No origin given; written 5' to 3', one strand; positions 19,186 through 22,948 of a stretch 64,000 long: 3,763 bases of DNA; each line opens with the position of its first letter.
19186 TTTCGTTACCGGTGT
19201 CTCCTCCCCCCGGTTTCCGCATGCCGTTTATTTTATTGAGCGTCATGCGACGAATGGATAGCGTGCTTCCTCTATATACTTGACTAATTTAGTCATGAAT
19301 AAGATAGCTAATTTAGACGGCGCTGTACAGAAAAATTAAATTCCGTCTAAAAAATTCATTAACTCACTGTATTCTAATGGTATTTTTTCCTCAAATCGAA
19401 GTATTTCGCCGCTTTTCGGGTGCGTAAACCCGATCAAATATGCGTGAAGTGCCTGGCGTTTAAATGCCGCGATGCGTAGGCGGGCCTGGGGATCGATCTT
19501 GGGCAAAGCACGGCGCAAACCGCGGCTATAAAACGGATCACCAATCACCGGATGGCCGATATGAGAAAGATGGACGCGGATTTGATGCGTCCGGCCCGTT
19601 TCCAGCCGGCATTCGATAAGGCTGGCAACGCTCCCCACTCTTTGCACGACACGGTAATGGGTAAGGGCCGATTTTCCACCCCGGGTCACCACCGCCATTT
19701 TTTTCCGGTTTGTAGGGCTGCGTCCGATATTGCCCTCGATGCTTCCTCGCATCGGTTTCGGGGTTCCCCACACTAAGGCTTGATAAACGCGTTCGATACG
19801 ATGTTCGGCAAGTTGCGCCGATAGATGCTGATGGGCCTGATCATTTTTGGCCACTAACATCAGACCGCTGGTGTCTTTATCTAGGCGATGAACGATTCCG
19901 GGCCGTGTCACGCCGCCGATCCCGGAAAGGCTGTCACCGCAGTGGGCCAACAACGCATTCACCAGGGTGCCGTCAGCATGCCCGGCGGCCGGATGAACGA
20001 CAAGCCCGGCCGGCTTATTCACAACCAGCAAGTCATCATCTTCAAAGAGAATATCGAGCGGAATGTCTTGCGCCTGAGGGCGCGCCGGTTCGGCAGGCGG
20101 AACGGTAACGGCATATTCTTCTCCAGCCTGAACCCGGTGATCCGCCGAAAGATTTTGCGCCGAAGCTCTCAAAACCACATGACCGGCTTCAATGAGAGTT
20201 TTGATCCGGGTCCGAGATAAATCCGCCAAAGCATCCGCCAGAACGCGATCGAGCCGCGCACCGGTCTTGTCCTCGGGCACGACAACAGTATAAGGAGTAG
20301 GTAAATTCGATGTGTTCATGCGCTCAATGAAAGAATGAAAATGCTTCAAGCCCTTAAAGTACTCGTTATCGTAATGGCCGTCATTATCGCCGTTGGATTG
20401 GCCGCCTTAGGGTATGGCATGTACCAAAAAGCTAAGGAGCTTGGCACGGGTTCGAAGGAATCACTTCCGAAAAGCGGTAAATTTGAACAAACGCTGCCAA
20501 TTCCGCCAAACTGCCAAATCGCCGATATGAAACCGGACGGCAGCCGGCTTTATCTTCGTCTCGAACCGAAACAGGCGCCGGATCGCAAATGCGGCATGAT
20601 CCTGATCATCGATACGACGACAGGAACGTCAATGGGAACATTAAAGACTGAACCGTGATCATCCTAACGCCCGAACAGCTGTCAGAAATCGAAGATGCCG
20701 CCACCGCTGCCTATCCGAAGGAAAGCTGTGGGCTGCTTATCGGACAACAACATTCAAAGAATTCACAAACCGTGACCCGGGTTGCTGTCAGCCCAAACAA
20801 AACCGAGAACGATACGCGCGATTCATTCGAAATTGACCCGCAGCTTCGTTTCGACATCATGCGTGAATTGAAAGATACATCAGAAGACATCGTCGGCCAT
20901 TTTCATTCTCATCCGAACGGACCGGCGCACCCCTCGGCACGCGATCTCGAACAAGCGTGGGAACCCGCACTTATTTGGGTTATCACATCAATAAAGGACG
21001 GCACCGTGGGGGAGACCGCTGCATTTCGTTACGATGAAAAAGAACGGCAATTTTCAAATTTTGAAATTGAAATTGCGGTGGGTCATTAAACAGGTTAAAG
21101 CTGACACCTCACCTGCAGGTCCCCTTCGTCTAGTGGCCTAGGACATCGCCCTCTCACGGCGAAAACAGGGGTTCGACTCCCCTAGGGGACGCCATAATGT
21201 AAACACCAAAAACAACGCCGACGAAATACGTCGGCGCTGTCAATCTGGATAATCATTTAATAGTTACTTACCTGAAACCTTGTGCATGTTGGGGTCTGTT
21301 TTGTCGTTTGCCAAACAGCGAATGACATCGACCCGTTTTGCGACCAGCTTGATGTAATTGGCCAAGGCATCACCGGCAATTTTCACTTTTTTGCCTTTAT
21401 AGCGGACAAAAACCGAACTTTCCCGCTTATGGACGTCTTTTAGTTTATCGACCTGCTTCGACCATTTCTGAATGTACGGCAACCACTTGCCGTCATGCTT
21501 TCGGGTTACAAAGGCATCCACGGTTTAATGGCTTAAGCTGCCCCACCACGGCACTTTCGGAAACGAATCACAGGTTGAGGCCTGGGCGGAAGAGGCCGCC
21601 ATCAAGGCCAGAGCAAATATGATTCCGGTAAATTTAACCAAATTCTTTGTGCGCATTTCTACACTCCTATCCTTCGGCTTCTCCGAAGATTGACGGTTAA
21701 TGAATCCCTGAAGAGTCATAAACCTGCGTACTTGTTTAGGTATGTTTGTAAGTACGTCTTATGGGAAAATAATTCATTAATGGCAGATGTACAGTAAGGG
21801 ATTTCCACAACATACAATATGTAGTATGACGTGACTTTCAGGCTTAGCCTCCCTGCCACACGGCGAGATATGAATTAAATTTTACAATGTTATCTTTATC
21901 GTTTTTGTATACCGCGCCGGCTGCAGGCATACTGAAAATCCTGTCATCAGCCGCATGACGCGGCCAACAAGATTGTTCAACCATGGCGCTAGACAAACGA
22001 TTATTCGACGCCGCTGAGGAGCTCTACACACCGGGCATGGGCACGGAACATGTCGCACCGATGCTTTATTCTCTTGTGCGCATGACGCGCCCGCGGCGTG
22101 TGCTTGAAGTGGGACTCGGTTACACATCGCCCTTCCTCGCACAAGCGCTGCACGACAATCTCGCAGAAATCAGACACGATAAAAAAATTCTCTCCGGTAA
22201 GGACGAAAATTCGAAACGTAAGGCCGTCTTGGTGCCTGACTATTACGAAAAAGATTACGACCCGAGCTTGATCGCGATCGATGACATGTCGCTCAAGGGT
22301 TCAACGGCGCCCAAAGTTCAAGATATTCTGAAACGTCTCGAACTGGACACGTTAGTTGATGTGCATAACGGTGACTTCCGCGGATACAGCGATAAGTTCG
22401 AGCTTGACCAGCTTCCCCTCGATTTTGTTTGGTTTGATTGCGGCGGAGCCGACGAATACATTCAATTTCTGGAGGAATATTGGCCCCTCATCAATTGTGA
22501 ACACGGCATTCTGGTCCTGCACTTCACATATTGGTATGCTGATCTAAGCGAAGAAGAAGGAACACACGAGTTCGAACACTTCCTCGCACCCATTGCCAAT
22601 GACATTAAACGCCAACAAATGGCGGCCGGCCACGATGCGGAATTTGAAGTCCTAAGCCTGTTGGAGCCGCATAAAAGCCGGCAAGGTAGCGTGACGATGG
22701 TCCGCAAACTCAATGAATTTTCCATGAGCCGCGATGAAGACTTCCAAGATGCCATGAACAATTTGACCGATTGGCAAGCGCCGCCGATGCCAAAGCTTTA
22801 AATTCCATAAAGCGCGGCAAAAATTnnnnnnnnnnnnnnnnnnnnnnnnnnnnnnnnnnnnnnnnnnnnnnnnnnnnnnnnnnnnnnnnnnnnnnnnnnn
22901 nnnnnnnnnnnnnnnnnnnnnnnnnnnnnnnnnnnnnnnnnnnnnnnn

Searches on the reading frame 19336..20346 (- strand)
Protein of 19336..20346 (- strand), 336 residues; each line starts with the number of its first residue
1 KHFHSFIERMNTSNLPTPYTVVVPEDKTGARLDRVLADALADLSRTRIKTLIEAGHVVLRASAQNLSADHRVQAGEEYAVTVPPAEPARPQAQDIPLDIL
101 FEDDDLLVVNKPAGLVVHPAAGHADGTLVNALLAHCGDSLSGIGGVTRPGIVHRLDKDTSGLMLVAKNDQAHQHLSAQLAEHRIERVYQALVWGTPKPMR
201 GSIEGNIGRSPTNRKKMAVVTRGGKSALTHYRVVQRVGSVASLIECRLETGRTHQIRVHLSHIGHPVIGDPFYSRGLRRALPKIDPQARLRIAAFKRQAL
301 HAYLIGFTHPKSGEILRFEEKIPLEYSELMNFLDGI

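Call 31: search_protein_families(library=pfam, proteins=[window:19336-20346:-], max_evalue=0.0001)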
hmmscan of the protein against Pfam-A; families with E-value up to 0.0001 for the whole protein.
window:19336-20346:- (336 aa): 1 family
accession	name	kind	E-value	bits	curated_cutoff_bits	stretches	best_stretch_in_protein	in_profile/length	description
PF00849.27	PseudoU_synth_2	-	2.3e-36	125.7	26.8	1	105-262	1-152/152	RNA pseudouridylate synthase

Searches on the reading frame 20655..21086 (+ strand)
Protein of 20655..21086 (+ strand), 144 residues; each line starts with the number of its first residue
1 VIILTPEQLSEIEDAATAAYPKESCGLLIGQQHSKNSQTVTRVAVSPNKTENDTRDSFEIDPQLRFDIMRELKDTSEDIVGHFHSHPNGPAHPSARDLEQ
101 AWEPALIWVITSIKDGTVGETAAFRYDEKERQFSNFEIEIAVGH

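Call 47: search_protein_families(library=pfam, proteins=[window:20655-21086:+], max_evalue=0.0001)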
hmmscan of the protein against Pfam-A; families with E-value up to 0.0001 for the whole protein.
window:20655-21086:+ (144 aa): 2 families
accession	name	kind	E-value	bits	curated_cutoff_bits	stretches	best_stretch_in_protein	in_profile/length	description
PF14464.11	Prok-JAB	-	1.1e-21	77.3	25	1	9-113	5-103/114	Prokaryotic homologs of the JAB domain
PF01398.27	JAB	-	3.4e-09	37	22.5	1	3-99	7-106/117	JAB1/Mov34/MPN/PAD-1 ubiquitin protease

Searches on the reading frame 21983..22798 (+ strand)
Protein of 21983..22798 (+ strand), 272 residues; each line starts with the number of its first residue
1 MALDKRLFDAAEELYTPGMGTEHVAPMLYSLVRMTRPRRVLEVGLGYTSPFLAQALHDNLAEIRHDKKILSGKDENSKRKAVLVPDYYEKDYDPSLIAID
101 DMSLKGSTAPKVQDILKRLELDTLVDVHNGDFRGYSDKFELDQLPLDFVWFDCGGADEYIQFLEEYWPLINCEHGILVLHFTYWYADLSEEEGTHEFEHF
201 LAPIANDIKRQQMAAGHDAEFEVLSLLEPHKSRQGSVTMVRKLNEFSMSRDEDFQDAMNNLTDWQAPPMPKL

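Call 47: search_protein_families(library=pfam, proteins=[window:21983-22798:+], max_evalue=0.0001)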
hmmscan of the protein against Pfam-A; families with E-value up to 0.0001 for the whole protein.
window:21983-22798:+ (272 aa): 1 family
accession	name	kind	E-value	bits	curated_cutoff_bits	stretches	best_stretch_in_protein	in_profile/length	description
PF13578.12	Methyltransf_24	-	2.5e-06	28.7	26.3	1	41-180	1-103/105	Methyltransferase domain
